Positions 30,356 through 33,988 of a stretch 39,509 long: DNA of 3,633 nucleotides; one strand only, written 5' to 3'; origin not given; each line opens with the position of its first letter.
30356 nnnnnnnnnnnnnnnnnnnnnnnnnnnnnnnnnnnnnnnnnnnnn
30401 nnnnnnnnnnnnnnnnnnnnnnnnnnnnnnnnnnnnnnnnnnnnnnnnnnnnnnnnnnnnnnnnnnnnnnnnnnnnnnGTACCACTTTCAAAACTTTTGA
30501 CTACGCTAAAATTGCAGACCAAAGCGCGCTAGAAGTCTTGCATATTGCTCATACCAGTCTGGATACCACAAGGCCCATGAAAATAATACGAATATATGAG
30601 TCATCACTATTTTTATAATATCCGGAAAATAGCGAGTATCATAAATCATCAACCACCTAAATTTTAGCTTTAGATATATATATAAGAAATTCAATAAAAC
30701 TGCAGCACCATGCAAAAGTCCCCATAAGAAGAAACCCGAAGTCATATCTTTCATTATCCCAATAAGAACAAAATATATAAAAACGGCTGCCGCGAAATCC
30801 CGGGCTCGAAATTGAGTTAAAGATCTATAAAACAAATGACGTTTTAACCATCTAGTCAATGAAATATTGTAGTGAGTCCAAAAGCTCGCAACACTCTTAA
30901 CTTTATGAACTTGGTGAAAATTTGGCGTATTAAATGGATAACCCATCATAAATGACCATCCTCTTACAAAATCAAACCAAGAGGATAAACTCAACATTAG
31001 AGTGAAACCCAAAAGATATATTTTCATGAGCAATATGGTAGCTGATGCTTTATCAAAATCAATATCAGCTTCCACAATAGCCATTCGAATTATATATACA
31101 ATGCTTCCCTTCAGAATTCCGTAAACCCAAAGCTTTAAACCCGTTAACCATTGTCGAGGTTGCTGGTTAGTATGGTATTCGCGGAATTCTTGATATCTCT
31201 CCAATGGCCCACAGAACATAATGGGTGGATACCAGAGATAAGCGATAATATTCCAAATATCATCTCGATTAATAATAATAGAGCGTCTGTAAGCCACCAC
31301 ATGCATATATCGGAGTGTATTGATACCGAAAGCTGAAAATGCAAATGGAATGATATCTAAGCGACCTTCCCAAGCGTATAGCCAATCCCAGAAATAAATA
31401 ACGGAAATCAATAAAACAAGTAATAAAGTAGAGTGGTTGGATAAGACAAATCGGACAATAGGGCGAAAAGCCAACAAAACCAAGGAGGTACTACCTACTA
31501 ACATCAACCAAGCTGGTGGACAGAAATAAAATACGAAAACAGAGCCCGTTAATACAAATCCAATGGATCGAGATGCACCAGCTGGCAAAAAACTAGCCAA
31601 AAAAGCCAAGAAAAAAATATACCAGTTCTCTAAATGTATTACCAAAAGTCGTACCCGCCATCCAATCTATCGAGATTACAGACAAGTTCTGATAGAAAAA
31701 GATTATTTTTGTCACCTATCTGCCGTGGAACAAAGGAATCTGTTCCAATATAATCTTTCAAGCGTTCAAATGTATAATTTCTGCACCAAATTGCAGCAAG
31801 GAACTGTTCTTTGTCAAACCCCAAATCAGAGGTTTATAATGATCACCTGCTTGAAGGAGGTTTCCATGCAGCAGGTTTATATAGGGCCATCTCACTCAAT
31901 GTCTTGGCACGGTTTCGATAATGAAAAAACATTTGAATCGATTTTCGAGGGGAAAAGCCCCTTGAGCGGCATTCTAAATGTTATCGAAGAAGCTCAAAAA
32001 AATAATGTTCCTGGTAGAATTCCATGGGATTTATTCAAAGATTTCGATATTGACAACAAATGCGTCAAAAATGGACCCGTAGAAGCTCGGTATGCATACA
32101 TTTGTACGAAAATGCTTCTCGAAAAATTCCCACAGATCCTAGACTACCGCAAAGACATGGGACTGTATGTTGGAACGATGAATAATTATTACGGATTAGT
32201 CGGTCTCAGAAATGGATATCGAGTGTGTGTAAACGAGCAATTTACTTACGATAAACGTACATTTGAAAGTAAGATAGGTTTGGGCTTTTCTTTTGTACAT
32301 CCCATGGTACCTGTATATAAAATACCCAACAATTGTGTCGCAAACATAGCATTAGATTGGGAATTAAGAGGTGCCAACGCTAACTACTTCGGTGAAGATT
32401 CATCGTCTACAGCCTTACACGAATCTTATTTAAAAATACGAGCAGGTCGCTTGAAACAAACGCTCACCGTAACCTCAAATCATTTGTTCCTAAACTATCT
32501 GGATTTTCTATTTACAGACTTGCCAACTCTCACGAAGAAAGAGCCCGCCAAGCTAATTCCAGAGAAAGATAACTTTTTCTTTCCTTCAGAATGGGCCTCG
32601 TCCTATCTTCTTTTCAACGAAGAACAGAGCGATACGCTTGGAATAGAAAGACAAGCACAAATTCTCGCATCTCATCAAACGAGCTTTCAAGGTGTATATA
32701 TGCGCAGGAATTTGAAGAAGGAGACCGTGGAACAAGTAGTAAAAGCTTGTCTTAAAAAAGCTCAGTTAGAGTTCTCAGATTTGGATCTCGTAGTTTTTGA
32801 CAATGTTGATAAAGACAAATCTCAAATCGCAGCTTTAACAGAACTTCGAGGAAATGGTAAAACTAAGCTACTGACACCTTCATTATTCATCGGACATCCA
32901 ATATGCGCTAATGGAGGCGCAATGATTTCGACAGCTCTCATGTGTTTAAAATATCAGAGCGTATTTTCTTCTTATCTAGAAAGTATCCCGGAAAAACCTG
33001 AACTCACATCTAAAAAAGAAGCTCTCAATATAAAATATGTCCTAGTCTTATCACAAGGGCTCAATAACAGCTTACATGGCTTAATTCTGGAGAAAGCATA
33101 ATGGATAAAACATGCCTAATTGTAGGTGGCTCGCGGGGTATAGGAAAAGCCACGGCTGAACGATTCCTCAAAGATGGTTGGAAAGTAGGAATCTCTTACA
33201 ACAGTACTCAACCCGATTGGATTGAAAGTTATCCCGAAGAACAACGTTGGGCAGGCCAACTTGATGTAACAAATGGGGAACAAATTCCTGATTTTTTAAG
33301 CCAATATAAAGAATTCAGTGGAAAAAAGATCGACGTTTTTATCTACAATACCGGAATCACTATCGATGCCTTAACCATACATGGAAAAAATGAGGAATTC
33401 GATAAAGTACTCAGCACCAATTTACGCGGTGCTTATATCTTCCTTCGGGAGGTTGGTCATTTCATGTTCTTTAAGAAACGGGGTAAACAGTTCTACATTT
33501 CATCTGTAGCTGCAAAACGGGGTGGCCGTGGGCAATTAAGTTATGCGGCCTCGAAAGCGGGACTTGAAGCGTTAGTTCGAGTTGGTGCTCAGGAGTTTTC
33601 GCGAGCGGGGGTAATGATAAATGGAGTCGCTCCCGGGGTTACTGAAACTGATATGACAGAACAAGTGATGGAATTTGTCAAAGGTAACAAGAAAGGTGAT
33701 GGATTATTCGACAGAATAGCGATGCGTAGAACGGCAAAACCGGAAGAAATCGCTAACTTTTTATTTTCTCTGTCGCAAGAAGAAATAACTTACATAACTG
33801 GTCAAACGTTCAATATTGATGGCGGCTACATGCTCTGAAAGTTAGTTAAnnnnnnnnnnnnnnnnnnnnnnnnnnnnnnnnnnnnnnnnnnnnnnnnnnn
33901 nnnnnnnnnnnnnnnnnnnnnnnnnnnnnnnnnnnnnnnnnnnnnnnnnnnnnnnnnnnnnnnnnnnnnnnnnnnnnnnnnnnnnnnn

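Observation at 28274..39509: Uncharacterised lipid/polyketide-type locus: inverted MBOAT-like pair + DUF1702-like protein divergent from a KS-beta/KR/giant-ACP/DH/KS operon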

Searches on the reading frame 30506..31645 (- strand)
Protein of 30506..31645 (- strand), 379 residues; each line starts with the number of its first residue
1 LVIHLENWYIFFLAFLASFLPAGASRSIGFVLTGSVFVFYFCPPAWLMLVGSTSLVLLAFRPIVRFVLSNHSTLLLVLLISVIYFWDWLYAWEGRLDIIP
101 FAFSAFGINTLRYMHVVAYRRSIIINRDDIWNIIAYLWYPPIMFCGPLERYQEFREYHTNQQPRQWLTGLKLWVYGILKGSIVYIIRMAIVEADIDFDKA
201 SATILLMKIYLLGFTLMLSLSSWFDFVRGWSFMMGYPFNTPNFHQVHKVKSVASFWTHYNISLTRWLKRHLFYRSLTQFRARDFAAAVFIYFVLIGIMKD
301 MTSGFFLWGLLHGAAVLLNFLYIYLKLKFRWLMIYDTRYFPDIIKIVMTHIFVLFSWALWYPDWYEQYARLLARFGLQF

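Call 4: search_protein_families(library=pfam, proteins=[window:30506-31645:-], max_evalue=0.1)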
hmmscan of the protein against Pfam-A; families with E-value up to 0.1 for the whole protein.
window:30506-31645:- (379 aa): 1 family
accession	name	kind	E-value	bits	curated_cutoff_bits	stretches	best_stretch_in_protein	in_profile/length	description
PF03062.24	MBOAT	-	8e-12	45.5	27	1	69-322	18-297/337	MBOAT, membrane-bound O-acyltransferase family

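Call 5: search_protein_families(library=ncbifam, proteins=[window:30506-31645:-], max_evalue=0.1)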
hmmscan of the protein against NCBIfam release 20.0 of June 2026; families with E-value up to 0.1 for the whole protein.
window:30506-31645:- (379 aa): 1 family
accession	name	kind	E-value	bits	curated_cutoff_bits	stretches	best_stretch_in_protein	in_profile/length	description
TIGR04091.1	LTA_dltB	equivalog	3e-13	49.8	375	1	106-359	111-375/380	D-alanyl-lipoteichoic acid biosynthesis protein DltB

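Call 49: search_solved_structures(query=window:30506-31645:-, max_evalue=1, show_alignments=1)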
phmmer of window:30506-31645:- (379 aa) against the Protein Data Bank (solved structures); distinct sequences matched with E-value up to 1: 0.

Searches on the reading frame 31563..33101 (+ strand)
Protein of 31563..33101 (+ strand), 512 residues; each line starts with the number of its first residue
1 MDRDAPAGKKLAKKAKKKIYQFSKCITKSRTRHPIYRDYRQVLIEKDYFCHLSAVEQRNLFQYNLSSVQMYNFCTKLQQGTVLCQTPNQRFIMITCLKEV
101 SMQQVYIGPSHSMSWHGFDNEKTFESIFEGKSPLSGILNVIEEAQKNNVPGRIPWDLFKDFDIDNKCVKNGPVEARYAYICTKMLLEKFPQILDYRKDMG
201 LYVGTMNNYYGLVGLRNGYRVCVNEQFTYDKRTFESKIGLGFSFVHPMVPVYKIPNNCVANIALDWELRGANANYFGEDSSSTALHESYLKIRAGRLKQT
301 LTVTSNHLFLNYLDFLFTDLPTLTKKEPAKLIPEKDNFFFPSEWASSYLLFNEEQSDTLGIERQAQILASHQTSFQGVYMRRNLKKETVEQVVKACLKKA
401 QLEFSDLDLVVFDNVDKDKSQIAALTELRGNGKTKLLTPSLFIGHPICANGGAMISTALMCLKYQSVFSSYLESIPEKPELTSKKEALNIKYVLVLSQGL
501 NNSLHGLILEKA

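Call 4: search_protein_families(library=pfam, proteins=[window:31563-33101:+], max_evalue=0.1)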
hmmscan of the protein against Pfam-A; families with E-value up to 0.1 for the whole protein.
window:31563-33101:+ (512 aa): 2 families
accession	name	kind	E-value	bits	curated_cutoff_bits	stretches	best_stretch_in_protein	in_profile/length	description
PF00109.32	ketoacyl-synt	-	0.014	15.5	20.8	1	165-347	73-243/252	Beta-ketoacyl synthase, N-terminal domain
PF02801.28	Ketoacyl-synt_C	-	0.033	14.6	20.8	1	384-467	22-112/119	Beta-ketoacyl synthase, C-terminal domain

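Call 5: search_protein_families(library=ncbifam, proteins=[window:31563-33101:+], max_evalue=0.1)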
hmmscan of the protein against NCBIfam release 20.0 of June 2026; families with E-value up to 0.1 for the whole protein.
window:31563-33101:+ (512 aa): 5 families
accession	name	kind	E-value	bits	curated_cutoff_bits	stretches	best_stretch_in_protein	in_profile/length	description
NF006086.0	PRK08235.1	equivalog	0.0011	18.1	526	1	345-463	254-367/393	acetyl-CoA C-acetyltransferase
TIGR01930.1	AcCoA-C-Actrans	subfamily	0.0015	17.5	240.55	1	345-465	247-363/385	acetyl-CoA C-acyltransferase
NF005889.0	PRK07850.1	equivalog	0.0062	15.6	515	1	342-462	245-360/387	steroid 3-ketoacyl-CoA thiolase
TIGR02445.1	fadA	equivalog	0.036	13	591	1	343-463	241-358/385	acetyl-CoA C-acyltransferase FadA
NF006090.0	PRK08242.1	equivalog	0.076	12.1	514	0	345-461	263-374/402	acetyl-CoA C-acetyltransferase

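Call 40: search_solved_structures(query=window:31866-33098:+, max_evalue=1, show_alignments=1)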
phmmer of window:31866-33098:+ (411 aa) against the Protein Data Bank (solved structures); distinct sequences matched with E-value up to 1: 12.
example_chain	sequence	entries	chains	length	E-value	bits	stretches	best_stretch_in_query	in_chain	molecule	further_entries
4e1l_A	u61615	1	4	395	0.0056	19.2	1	242-361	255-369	Acetoacetyl-CoA thiolase 2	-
4nzs_A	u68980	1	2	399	0.013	18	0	292-358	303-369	Beta-ketothiolase BktB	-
4w61_A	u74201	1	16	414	0.014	17.9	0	292-358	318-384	Beta-ketothiolase BktB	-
7cw4_A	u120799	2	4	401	0.13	14.6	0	287-364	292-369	Acetyl-CoA acetyltransferase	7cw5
4dd5_A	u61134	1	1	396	0.32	13.4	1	244-363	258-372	Acetyl-CoA acetyltransferase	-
5byv_A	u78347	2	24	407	0.66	12.3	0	239-358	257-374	Beta-ketothiolase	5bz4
4zrc_A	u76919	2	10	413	0.69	12.3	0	289-358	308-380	Beta-ketothiolase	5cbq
5f38_B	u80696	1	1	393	0.87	11.9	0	294-361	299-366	Acetyl-CoA acetyltransferase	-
5f38_D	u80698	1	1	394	0.88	11.9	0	294-361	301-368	Acetyl-CoA acetyltransferase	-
5f38_A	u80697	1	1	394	0.88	11.9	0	294-361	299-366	Acetyl-CoA acetyltransferase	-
5f0v_A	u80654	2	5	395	0.89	11.9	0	294-361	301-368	Acetyl-CoA acetyltransferase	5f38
4wys_A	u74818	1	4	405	0.92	11.9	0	294-361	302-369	Acetyl-CoA acetyltransferase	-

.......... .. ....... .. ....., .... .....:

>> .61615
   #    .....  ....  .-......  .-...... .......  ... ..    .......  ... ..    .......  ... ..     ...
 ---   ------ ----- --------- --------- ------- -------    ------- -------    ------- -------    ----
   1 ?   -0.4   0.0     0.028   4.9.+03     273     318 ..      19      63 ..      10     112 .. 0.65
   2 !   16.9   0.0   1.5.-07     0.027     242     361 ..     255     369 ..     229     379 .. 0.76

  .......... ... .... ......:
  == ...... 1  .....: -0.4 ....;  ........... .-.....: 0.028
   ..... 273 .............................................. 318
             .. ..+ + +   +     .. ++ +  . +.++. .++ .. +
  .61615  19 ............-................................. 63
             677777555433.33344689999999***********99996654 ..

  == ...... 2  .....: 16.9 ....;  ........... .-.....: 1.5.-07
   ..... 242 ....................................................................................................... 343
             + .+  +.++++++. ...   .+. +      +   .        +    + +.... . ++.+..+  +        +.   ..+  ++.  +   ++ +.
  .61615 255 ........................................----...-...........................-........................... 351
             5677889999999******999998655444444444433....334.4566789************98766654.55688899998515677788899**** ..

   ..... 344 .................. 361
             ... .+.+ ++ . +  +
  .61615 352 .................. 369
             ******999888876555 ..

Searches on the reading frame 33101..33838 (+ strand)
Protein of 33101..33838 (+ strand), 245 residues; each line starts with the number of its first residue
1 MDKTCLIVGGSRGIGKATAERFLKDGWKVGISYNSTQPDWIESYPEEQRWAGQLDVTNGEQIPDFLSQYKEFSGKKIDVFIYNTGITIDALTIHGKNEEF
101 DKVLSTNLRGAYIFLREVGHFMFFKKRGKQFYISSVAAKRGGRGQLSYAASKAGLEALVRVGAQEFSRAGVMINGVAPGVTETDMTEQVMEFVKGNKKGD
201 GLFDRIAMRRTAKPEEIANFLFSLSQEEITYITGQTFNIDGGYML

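Call 4: search_protein_families(library=pfam, proteins=[window:33101-33838:+], max_evalue=0.1)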
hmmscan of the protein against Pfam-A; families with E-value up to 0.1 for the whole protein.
window:33101-33838:+ (245 aa): 3 families
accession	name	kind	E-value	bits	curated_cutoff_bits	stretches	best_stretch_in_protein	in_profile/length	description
PF13561.12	adh_short_C2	-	2.4e-43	148.8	27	1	11-243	5-235/236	Enoyl-(Acyl carrier protein) reductase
PF00106.31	adh_short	-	2.6e-38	131.9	26.6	1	3-191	1-192/195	short chain dehydrogenase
PF08659.16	KR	-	2.7e-08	34.4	22.6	1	4-164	2-165/180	KR domain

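Call 5: search_protein_families(library=ncbifam, proteins=[window:33101-33838:+], max_evalue=0.1)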
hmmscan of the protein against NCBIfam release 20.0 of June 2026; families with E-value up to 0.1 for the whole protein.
window:33101-33838:+ (245 aa): 224 families (the best 25 are shown)
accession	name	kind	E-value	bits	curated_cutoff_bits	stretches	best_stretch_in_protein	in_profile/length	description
TIGR01830.1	3oxo_ACP_reduc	equivalog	1.2e-55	188.8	297.75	1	5-243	1-238/239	3-oxoacyl-[acyl-carrier-protein] reductase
NF004198.0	PRK05653.1-3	equivalog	5.3e-45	153.8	296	1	2-244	7-247/248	3-oxoacyl-ACP reductase FabG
NF009466.0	PRK12826.1-2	subfamily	4.8e-44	150.7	222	1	2-243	3-244/248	3-oxoacyl-ACP reductase FabG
NF004197.0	PRK05653.1-1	equivalog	5.4e-44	150.7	332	1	2-244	7-247/249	3-oxoacyl-ACP reductase FabG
NF004199.0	PRK05653.1-4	equivalog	1.1e-43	149.6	301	1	2-244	5-246/247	3-oxoacyl-ACP reductase FabG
TIGR01829.1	AcAcCoA_reduct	subfamily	1.7e-43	149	302.1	1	4-244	2-241/242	acetoacetyl-CoA reductase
NF009464.0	PRK12824.1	subfamily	8.7e-43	146.7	269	1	1-244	1-243/245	3-oxoacyl-ACP reductase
NF047420.2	EF_P_mod_YmfI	equivalog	1.9e-42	145.6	238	1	5-243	2-235/236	elongation factor P 5-aminopentanone reductase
NF040605.2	mycolic_FabG1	exception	2.4e-42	145.4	420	1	3-243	2-229/233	3-oxoacyl-ACP reductase FabG1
NF053542.1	FlxB_rubin_SDR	equivalog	1.3e-40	139.6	340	1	3-242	1-238/239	flexirubin biosynthesis SDR family reductase FlxB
NF005559.1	PRK07231.1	subfamily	1.9e-40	139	215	1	2-244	4-248/249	glucose 1-dehydrogenase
NF004200.0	PRK05653.1-5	equivalog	1.5e-39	136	273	1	1-243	1-241/242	3-oxoacyl-ACP reductase FabG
NF052558.1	MBtsdlDhBudC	equivalog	1e-38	133.3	270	1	2-243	3-241/250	meso-2,3-butanediol dehydrogenase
NF005067.0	PRK06484.1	equivalog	2.9e-36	125.1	713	1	3-244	10-252/524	short chain dehydrogenase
NF005309.0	PRK06841.1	subfamily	1.1e-35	123.4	286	1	2-244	15-253/255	GolD/DthD family dehydrogenase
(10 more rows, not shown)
